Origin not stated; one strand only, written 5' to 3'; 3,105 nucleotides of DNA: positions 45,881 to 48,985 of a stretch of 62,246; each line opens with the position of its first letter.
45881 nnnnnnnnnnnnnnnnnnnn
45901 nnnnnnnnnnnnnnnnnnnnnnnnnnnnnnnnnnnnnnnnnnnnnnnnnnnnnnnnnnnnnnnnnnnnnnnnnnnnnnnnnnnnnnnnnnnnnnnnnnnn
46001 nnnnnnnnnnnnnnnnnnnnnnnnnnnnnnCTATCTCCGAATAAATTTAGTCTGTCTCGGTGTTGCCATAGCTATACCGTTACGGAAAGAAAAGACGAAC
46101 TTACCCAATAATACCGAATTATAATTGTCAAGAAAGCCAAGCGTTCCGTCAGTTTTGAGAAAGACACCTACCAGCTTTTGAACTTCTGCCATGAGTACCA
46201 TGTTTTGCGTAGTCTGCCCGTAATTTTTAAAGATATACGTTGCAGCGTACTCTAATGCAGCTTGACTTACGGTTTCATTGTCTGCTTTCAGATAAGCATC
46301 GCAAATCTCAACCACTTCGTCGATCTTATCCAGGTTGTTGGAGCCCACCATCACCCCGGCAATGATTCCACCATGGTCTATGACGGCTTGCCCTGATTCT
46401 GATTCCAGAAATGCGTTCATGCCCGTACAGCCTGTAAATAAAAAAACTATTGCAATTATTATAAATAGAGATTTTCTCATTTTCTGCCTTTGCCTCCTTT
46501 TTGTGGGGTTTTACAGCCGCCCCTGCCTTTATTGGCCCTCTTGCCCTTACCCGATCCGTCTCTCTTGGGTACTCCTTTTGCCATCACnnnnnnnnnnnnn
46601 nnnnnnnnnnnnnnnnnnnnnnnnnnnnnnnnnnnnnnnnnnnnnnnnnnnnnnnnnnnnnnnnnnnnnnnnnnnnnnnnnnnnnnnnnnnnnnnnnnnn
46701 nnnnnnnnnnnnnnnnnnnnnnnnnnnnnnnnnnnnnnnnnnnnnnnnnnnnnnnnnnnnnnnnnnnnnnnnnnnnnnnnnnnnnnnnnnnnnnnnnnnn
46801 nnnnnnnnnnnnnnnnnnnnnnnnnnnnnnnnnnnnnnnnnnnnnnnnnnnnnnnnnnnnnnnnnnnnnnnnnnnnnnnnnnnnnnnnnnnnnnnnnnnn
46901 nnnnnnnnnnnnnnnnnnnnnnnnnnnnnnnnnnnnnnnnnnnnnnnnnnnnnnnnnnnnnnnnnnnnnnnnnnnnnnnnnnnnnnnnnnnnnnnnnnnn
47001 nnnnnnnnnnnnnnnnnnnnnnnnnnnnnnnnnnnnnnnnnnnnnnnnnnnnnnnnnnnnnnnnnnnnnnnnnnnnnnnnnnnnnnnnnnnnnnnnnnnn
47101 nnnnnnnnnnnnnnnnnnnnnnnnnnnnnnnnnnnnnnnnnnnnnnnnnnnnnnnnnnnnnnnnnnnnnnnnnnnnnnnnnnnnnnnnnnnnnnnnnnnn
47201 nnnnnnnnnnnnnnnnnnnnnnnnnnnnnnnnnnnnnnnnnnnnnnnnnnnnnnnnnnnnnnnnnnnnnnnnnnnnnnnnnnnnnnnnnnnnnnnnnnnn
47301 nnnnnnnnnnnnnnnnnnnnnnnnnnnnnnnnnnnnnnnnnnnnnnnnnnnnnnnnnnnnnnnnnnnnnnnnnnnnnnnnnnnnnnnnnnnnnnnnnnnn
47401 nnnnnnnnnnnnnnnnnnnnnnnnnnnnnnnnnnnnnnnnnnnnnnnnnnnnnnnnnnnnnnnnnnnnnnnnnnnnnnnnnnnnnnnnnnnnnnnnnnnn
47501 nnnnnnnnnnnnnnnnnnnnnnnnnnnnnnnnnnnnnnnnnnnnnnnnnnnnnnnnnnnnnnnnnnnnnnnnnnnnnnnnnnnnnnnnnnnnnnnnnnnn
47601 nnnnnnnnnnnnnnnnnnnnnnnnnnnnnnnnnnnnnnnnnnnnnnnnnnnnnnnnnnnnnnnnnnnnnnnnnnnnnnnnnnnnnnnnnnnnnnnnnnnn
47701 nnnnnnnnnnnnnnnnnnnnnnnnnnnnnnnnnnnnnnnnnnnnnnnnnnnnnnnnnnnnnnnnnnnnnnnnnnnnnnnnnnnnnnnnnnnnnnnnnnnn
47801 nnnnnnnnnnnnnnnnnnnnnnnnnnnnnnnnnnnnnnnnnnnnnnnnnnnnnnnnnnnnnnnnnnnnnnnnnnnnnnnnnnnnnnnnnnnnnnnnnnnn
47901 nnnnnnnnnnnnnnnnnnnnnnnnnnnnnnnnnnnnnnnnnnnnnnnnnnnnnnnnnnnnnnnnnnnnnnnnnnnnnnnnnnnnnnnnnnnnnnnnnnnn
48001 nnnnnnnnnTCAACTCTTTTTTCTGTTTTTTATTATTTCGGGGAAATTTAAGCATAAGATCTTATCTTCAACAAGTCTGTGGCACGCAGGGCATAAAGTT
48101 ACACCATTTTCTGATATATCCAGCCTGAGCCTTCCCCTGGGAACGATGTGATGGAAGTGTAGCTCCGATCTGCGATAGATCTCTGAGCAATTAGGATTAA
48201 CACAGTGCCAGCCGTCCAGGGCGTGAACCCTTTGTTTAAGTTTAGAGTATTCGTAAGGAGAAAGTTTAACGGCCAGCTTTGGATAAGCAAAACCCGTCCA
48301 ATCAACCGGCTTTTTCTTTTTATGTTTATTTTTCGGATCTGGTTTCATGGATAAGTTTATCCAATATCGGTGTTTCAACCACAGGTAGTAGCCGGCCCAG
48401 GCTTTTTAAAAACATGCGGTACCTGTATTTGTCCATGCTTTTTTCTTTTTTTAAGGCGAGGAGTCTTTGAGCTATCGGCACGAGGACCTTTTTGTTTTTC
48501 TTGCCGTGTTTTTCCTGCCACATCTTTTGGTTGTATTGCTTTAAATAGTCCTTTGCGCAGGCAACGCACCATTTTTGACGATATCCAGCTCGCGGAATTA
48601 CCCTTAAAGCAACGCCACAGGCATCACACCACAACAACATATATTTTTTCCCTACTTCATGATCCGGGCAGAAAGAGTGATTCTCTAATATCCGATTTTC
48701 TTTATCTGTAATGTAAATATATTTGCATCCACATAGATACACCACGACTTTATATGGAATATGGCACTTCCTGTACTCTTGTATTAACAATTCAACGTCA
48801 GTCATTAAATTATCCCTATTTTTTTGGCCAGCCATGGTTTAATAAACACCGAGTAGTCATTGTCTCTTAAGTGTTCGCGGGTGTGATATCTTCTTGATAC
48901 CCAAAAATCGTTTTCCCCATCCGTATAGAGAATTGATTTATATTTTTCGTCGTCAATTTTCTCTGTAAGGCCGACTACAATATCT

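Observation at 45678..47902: Metacaspase-like protease translationally coupled to the endolysin inside the lysis cassette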

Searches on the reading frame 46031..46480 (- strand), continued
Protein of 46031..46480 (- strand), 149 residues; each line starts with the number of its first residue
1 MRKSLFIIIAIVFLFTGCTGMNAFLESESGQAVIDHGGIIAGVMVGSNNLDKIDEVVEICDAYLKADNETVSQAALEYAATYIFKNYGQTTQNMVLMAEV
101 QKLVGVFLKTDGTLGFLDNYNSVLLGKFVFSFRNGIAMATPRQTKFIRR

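Call 99: find_encoding_contigs(protein=P0138, flank=4500, max_places=1)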
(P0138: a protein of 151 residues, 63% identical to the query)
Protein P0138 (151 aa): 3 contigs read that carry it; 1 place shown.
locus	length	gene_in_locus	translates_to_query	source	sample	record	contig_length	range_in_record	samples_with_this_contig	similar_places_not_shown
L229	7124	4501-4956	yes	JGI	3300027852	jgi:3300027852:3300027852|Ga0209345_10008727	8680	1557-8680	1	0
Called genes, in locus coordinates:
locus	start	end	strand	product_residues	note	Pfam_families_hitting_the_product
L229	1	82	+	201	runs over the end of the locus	-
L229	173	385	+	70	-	-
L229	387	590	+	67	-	-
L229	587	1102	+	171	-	-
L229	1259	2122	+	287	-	-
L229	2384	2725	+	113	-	PF01844:HNH (weak)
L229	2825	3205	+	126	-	-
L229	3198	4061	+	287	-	PF00656:Peptidase_C14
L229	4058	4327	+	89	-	-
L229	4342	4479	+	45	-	-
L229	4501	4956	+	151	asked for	-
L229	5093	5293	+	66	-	-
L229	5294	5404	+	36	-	-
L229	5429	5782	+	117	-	-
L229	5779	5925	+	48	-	-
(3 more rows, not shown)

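Call 109: search_solved_structures(query=A8, max_evalue=10)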
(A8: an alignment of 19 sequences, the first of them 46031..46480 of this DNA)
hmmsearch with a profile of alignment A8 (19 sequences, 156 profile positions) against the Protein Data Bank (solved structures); distinct sequences matched with E-value up to 10: 2.
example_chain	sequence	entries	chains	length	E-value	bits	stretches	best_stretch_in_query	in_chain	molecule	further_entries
9hlz_a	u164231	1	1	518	0.33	13.9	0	77-111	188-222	ATPase expression protein 1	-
9ssp_A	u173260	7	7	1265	0.78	12.7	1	41-78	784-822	Methionine synthase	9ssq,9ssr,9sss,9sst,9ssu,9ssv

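Call 111: search_protein_representatives(alignment_id=A8)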
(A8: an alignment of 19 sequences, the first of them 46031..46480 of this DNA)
Query: 19 sequences, 156 profile positions. Proteins with E-value up to 0.001 (for the whole library): 11; up to 1e-10: 9; up to 1e-30: 4. The best 11 are listed.
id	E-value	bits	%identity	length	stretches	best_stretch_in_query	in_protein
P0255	6.3e-62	224.2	-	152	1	1-156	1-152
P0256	8.0e-37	142.6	-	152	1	4-156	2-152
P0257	4.4e-36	140.3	-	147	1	11-155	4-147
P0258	2.5e-32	128.1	-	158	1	1-149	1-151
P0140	1.1e-26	109.7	-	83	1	1-67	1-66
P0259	1.2e-24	103.1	-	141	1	15-145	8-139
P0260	1.5e-19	86.5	-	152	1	11-156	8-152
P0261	3.0e-17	79.0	-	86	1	1-66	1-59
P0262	1.5e-16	76.8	-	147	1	4-143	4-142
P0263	6.4e-08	48.8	-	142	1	4-143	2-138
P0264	1.2e-06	44.6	-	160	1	1-156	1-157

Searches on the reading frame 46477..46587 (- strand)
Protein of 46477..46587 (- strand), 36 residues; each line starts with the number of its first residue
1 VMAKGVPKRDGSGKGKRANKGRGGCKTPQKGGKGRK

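Call 3: search_protein_families(library=pfam, proteins=[window:46477-46587:-], max_evalue=0.1)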
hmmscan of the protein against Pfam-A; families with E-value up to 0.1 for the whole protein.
window:46477-46587:- (36 aa): 0 families

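Call 4: search_protein_families(library=phrogs, proteins=[window:46477-46587:-], max_evalue=0.1)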
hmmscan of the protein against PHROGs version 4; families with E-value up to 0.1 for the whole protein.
window:46477-46587:- (36 aa): 0 families

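Call 49: search_protein_families(library=pfam, proteins=[window:46480-46584:-], max_evalue=10)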
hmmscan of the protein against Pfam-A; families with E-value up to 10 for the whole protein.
seq(35 aa): 0 families

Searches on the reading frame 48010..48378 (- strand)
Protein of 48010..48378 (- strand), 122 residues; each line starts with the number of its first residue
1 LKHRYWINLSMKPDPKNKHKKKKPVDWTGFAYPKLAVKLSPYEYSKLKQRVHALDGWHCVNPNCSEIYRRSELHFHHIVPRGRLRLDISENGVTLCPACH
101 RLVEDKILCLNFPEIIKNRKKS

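Call 3: search_protein_families(library=pfam, proteins=[window:48010-48378:-], max_evalue=0.1)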
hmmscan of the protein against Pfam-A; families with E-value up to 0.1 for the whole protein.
window:48010-48378:- (122 aa): 2 families
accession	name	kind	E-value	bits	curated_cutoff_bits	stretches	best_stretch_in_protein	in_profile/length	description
PF01844.29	HNH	-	1.5e-06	28.6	21.4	1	66-104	6-45/47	HNH endonuclease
PF13391.12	HNH_2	-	0.0018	18.5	21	1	71-102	10-57/66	HNH endonuclease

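Call 4: search_protein_families(library=phrogs, proteins=[window:48010-48378:-], max_evalue=0.1)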
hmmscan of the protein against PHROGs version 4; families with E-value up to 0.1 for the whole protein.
window:48010-48378:- (122 aa): 15 families
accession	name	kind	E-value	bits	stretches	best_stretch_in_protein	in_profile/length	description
phrog_119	-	DNA, RNA and nucleotide metabolism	7.5e-07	29.3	1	42-105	189-256/443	HNH endonuclease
phrog_8048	-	DNA, RNA and nucleotide metabolism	1.8e-06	28.4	1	43-118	163-247/273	HNH endonuclease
phrog_1271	-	DNA, RNA and nucleotide metabolism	3.3e-06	27.7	1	45-108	256-320/361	HNH endonuclease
phrog_144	-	DNA, RNA and nucleotide metabolism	3.5e-06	27.8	1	43-103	71-132/175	HNH endonuclease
phrog_589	-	DNA, RNA and nucleotide metabolism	4.6e-06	27.5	1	41-101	76-136/179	HNH endonuclease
phrog_24030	-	DNA, RNA and nucleotide metabolism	5.6e-05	23.6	1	47-110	9-69/342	RNA ligase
phrog_740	-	DNA, RNA and nucleotide metabolism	0.00013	22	1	48-105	30-86/332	HNH endonuclease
phrog_8446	-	DNA, RNA and nucleotide metabolism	0.00036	21.3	1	43-107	127-199/211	HNH endonuclease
phrog_6050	-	DNA, RNA and nucleotide metabolism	0.0009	19.2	1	42-107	297-361/402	HNH endonuclease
phrog_7370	-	DNA, RNA and nucleotide metabolism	0.0017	19.4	1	8-101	4-81/115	HNH endonuclease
phrog_333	-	DNA, RNA and nucleotide metabolism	0.0028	18.8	1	43-101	20-76/138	HNH endonuclease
phrog_30726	-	unknown function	0.0063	17.3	1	52-110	61-117/159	-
phrog_15103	-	unknown function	0.02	15.3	1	72-104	223-255/280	-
phrog_5956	-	DNA, RNA and nucleotide metabolism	0.021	15.5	1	44-104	47-108/138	HNH endonuclease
phrog_33915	-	unknown function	0.035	15.1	1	48-60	13-25/49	-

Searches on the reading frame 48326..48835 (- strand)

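Call 3: search_protein_families(library=pfam, proteins=[window:48326-48835:-], max_evalue=0.1)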
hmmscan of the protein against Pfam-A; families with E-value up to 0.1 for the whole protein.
window:48326-48835:- (169 aa): 1 family
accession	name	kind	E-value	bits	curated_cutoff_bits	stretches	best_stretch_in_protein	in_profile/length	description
PF13259.11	clamp_Gag1-like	-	0.012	16.3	22.8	1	86-130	49-91/141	Gag1-like, clamp domain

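Call 4: search_protein_families(library=phrogs, proteins=[window:48326-48835:-], max_evalue=0.1)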
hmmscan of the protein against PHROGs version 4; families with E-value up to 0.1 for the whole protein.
window:48326-48835:- (169 aa): 2 families
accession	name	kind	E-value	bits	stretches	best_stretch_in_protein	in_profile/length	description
phrog_842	-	other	0.043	14.6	1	76-142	20-85/270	beta-glucosyl-HMC-alpha-glucosyltransferase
phrog_5896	-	unknown function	0.099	13.7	0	93-155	7-68/109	-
